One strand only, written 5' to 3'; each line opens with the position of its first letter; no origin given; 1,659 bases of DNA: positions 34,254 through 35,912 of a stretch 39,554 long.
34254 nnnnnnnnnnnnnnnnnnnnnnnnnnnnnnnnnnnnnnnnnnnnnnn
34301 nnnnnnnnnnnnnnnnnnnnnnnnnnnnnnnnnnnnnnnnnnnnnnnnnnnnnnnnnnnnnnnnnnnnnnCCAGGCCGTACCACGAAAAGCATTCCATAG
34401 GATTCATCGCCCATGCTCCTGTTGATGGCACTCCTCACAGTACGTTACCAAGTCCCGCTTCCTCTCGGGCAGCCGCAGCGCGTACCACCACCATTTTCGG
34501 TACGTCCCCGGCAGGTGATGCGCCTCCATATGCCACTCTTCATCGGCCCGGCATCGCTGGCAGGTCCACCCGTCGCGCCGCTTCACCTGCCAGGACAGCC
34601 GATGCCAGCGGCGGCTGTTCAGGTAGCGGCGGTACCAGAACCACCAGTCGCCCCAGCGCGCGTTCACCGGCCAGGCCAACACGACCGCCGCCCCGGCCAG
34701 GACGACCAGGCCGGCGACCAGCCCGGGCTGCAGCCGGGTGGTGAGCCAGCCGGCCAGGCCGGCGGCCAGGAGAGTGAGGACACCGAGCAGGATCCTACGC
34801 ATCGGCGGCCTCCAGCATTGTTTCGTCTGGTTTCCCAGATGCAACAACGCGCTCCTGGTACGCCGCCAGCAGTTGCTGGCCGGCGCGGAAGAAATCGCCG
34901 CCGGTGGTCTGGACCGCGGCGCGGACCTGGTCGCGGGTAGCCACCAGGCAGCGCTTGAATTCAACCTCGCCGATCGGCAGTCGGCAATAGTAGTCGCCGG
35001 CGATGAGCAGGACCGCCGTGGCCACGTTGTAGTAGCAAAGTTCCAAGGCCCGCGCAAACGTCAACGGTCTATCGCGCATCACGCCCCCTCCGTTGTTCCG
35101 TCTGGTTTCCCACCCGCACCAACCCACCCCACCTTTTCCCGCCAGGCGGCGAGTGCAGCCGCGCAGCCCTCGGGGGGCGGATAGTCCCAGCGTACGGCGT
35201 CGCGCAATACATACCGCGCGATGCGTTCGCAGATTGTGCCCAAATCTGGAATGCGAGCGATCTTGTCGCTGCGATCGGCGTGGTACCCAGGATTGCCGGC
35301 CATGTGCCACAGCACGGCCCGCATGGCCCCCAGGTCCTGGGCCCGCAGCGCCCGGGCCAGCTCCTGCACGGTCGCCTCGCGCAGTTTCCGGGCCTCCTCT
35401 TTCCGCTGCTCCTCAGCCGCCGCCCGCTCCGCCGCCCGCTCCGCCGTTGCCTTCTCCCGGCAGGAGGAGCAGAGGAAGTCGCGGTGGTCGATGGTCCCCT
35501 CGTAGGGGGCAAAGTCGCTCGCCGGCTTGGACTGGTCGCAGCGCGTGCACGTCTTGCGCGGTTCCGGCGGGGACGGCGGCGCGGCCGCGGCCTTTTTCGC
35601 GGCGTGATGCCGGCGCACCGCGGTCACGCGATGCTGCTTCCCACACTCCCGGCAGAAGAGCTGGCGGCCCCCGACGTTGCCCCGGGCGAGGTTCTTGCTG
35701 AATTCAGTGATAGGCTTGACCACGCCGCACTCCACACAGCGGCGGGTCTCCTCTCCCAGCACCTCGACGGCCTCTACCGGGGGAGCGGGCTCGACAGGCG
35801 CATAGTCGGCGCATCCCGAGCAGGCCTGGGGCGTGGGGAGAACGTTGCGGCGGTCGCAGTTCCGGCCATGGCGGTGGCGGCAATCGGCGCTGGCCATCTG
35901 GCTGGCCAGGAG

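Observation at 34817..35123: Four-copy conserved GAAA-tetraloop hairpin element placed just 5' of ribosome-binding sites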

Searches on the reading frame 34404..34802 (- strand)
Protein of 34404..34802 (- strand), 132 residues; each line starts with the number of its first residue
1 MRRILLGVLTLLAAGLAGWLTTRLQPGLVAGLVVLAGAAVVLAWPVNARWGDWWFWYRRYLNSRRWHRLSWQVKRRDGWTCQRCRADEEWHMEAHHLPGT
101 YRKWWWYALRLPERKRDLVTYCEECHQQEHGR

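Call 10: search_protein_families(library=pfam, proteins=[window:34404-34802:-], max_evalue=0.01)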
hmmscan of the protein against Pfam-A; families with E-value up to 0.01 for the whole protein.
window:34404-34802:- (132 aa): 1 family
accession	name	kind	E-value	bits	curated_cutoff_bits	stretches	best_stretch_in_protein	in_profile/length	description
PF01844.29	HNH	-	0.0015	19.1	21.4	0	81-131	1-46/47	HNH endonuclease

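Call 20: find_encoding_contigs(protein=window:34404-34802:-, flank=3000, max_places=10)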
Protein window:34404-34802:- (132 aa): 5 contigs read that carry it; 4 places shown.
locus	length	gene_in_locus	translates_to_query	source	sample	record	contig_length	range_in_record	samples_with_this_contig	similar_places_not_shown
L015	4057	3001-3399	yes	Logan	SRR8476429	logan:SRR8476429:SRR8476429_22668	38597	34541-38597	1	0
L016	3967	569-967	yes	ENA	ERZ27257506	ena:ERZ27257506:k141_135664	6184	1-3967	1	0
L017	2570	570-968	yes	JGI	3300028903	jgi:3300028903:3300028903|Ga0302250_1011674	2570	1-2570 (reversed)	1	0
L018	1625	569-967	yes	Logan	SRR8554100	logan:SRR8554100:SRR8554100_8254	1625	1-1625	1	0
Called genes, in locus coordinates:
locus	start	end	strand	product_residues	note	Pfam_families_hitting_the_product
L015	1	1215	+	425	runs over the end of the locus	PF00772:DnaB, PF13481:AAA_25, PF03796:DnaB_C, PF20720:nSTAND3 (weak)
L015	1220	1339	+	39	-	-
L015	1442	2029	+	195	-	-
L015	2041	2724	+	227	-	-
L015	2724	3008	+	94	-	-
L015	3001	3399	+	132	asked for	-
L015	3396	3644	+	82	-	-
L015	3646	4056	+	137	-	?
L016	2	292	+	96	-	?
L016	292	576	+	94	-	-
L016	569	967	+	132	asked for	-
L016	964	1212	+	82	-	-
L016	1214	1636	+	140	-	-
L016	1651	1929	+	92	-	-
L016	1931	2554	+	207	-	-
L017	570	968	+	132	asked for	-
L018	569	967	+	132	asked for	-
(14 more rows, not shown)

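Call 48: search_protein_families(library=phrogs, proteins=[window:34404-34802:-], max_evalue=0.001)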
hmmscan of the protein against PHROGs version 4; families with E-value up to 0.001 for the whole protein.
window:34404-34802:- (132 aa): 5 families
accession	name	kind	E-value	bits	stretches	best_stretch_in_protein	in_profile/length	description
phrog_119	-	DNA, RNA and nucleotide metabolism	8.1e-07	29.2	1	56-132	181-257/443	HNH endonuclease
phrog_8048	-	DNA, RNA and nucleotide metabolism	7.3e-06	26.4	1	63-131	161-228/273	HNH endonuclease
phrog_589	-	DNA, RNA and nucleotide metabolism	1.3e-05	26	1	59-131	72-140/179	HNH endonuclease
phrog_144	-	DNA, RNA and nucleotide metabolism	0.00025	21.7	1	59-131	65-134/175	HNH endonuclease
phrog_8446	-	DNA, RNA and nucleotide metabolism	0.00031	21.5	1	64-128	126-194/211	HNH endonuclease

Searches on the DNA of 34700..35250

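Call 86: search_rna_families(source=window, start=34700, end=35250, threshold=evalue, max_evalue=5)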
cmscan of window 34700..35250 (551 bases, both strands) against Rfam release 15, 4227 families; matches with E-value up to 5: 0.
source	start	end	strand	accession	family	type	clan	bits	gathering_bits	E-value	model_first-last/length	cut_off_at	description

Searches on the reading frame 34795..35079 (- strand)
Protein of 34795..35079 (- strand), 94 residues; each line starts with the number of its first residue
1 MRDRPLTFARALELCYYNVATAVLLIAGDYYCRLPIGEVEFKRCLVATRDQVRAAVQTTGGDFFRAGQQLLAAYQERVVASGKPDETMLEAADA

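Call 10: search_protein_families(library=pfam, proteins=[window:34795-35079:-], max_evalue=0.01)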
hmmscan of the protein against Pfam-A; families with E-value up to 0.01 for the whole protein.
window:34795-35079:- (94 aa): 0 families

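Call 48: search_protein_families(library=phrogs, proteins=[window:34795-35079:-], max_evalue=0.001)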
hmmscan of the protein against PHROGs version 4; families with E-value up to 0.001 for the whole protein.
window:34795-35079:- (94 aa): 0 families

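Call 56: find_homologous_proteins(query=window:34795-35079:-, max_evalue=0.001)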
Query window:34795-35079:- (94 aa): 1 proteins with E <= 0.001 among 4 candidates.
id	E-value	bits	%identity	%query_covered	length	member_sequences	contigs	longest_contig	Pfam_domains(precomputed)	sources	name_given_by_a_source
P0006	6.1e-55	200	100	100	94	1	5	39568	-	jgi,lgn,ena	-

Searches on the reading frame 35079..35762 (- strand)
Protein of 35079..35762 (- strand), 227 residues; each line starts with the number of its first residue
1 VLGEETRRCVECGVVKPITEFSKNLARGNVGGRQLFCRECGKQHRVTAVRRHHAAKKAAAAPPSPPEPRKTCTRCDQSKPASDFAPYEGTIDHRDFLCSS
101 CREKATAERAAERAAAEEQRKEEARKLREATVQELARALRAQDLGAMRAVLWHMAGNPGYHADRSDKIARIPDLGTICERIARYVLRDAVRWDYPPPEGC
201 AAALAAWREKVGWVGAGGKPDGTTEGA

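Call 48: search_protein_families(library=phrogs, proteins=[window:35079-35762:-], max_evalue=0.001)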
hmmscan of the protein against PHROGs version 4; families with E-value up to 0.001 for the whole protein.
window:35079-35762:- (227 aa): 8 families
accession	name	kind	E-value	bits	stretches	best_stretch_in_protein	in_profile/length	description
phrog_5558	-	moron, auxiliary metabolic gene and host takeover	2.2e-12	48.4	1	7-130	9-126/130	Lar-like restriction alleviation protein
phrog_2340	-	DNA, RNA and nucleotide metabolism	8.3e-12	46.6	1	68-133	7-75/171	endonuclease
phrog_2255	-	DNA, RNA and nucleotide metabolism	3.4e-10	40.7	2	68-121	52-104/211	HNH endonuclease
phrog_1035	-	DNA, RNA and nucleotide metabolism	6.3e-10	40.4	2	57-140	51-135/271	endonuclease VII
phrog_2633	-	DNA, RNA and nucleotide metabolism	6.6e-09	37.1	1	68-143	12-82/142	endonuclease VII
phrog_2539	-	unknown function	3.4e-06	28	0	67-133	95-157/229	-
phrog_30859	-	unknown function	1.1e-05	27.2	0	6-48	2-43/117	-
phrog_10675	-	unknown function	0.00011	23.4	0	70-142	6-72/98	-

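Call 57: find_homologous_proteins(query=window:35079-35762:-, max_evalue=0.001)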
Query window:35079-35762:- (227 aa): 6 proteins with E <= 0.001 among 8000 candidates.
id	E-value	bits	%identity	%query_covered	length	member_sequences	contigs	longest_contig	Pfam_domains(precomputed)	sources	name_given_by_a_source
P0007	6.2e-149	512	100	100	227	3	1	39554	-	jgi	-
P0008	1.9e-67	246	93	54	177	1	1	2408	-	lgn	-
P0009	3.4e-66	241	94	51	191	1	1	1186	-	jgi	-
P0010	8.9e-34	135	60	43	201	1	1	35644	-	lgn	-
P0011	3.0e-16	78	41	56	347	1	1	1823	-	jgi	-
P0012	4.1e-16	78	65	20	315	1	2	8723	-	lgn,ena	-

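Call 58: find_encoding_contigs(protein=P0010, flank=10000, max_places=3)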
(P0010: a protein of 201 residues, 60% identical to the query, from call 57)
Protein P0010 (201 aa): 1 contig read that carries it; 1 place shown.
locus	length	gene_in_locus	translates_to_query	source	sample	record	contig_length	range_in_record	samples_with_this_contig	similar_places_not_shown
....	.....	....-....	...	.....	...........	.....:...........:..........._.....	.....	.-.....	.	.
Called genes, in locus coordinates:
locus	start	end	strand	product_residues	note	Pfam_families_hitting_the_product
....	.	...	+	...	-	?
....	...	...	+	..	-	-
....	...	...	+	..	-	-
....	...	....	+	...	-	-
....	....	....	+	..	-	-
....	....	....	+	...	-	-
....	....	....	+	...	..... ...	-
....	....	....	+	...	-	-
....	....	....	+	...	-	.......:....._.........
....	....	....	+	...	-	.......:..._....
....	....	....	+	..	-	-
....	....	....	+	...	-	-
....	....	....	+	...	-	-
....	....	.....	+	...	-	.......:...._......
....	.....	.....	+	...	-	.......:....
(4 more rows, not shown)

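Call 59: find_encoding_contigs(protein=P0008, flank=3000, max_places=3)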
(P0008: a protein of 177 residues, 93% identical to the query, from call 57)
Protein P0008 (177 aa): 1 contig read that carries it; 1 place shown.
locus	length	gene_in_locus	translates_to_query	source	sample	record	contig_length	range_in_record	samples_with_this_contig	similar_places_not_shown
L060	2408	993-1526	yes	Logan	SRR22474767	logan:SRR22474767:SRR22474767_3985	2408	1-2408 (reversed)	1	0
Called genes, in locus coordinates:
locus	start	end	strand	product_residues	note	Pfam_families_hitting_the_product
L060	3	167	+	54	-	?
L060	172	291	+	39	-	-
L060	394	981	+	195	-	-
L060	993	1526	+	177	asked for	-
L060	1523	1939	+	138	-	-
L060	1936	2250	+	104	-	-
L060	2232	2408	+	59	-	?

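Call 60: find_encoding_contigs(protein=P0009, flank=3000, max_places=3)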
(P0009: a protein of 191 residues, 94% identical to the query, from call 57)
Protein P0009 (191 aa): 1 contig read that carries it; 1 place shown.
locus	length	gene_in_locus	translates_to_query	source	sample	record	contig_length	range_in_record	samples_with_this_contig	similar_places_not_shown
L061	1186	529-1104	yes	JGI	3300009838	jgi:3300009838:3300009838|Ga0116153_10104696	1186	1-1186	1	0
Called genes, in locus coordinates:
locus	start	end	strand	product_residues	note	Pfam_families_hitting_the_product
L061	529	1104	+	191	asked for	-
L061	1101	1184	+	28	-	?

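Call 71: find_encoding_contigs(protein=P0012, flank=8000, max_places=3)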
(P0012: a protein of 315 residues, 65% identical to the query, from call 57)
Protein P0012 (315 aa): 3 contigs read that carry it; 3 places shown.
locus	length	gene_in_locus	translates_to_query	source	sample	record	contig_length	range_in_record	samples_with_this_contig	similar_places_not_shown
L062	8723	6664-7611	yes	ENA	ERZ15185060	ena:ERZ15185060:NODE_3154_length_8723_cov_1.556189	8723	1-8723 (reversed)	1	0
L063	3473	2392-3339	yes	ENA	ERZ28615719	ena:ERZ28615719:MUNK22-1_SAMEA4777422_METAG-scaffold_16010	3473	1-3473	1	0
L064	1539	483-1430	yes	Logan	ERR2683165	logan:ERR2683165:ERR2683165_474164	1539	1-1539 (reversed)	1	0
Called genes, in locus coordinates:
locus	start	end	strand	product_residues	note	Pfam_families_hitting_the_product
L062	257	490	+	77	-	-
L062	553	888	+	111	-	-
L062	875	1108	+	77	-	-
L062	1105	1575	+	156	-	-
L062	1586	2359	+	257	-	-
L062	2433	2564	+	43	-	-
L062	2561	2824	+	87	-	-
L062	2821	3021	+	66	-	-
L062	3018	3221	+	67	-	-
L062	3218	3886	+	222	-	PF07505:DUF5131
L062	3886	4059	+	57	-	-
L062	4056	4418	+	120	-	-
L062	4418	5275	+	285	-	PF07261:DnaB_2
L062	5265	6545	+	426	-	PF00772:DnaB, PF03796:DnaB_C, PF13481:AAA_25 (weak)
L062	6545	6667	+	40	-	-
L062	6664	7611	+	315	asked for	-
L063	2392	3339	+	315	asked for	-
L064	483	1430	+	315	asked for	-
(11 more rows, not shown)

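Call 77: find_encoding_contigs(protein=P0011, flank=3000, max_places=3)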
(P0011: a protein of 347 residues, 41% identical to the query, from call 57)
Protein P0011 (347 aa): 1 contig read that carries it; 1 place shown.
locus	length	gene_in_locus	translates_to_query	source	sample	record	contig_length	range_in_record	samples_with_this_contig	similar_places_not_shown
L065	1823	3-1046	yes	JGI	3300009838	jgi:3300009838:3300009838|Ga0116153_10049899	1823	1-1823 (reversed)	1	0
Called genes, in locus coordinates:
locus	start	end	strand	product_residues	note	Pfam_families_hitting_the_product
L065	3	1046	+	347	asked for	?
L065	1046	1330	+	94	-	-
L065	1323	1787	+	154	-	-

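Call 91: find_related_loci(query=A4, collection=viral_contigs, flank=4000)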
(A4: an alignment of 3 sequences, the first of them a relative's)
Query A4 (154 aa) in viral_contigs; peptide patterns used: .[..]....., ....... (x = any residue, [..] = any of these).
37 stretches matched a pattern, but none encodes a relative of the query by tblastn (E <= 1e-3).
